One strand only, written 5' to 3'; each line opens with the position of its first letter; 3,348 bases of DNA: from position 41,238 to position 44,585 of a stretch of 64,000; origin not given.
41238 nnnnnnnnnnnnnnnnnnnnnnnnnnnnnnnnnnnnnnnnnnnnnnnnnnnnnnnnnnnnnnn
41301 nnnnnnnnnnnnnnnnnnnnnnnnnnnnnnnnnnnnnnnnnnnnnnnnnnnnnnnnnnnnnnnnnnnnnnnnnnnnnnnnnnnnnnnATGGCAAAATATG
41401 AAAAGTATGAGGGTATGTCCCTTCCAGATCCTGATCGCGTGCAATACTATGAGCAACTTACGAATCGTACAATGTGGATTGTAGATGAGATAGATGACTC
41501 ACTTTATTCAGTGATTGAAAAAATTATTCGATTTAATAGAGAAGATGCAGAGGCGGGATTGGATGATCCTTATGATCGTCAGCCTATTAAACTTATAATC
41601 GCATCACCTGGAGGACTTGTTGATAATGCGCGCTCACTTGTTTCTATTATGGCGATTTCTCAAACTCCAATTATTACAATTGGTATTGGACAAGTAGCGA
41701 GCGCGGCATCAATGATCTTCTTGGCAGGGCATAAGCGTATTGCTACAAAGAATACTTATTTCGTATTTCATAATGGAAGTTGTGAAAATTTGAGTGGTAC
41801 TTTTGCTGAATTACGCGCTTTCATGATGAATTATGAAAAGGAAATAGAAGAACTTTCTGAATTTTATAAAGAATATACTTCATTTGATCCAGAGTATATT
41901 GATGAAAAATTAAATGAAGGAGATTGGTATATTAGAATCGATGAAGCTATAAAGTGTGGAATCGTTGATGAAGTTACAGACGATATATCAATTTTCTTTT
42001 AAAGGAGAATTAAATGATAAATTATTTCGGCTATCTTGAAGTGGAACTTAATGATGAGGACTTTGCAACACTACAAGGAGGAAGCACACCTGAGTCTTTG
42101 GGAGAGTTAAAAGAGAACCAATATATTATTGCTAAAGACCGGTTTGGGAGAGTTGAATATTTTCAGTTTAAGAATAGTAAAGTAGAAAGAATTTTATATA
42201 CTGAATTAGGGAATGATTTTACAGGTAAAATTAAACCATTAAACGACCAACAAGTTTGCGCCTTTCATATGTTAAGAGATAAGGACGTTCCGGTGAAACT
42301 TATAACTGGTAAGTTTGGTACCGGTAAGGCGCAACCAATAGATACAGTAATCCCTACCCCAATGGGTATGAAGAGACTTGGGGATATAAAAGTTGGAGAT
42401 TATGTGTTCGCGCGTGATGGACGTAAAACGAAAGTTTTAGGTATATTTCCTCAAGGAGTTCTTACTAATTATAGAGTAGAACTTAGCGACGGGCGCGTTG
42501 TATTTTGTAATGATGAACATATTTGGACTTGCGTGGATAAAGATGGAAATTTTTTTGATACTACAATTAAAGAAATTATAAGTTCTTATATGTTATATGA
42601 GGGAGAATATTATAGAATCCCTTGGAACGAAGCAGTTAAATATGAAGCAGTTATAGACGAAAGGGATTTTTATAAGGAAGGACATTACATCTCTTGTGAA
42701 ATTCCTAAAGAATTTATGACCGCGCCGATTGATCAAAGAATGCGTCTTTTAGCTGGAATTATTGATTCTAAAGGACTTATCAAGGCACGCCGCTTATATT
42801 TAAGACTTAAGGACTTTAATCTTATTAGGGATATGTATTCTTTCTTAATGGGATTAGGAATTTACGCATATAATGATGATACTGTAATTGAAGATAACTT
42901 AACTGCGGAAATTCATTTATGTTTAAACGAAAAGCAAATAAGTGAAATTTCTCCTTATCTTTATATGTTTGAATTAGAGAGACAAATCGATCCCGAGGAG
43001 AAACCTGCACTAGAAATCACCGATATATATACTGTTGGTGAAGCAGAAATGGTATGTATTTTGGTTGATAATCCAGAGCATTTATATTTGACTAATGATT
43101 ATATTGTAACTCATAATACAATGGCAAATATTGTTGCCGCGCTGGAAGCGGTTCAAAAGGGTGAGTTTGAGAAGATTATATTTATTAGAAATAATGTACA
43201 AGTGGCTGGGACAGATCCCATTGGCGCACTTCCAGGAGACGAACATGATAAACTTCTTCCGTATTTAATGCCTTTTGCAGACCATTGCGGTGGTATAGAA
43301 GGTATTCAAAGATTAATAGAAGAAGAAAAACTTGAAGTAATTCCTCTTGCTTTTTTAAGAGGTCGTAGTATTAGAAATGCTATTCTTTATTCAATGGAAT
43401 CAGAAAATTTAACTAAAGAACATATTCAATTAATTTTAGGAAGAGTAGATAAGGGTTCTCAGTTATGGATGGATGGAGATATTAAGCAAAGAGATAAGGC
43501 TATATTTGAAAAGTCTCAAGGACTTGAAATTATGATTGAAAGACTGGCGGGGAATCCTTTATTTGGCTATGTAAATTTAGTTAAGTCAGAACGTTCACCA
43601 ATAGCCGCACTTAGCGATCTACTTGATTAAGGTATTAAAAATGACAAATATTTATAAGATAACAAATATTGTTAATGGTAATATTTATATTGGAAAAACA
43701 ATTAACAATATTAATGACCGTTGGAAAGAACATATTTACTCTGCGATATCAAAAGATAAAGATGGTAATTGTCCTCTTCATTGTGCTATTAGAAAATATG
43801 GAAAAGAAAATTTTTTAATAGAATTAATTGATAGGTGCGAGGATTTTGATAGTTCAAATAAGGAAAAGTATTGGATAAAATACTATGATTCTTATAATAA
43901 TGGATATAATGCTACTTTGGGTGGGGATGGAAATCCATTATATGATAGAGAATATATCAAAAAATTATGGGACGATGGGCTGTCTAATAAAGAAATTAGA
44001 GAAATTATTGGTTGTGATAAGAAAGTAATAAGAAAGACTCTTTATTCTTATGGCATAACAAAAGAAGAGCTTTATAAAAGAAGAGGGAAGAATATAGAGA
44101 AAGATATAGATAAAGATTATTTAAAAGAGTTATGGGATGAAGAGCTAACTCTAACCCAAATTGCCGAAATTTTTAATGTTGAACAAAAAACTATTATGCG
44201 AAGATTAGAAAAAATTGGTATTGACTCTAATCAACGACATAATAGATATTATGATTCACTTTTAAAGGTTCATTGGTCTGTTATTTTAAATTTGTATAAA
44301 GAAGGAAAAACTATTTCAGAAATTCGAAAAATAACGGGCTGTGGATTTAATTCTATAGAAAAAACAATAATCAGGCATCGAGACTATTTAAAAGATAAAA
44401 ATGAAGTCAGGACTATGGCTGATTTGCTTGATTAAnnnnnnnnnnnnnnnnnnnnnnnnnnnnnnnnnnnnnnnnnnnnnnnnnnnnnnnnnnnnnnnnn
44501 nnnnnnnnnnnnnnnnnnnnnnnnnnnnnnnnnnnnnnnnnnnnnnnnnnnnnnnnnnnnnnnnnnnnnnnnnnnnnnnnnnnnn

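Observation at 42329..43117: Ala1 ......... intein inserted in the PhoH P-loop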

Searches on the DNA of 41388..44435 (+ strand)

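Call 4: search_dna_similar(query=window:41388-44435:+, collection=phages, mode=near, max_rows=20)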
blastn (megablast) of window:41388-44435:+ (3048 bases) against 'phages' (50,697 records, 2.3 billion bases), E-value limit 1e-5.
No match.
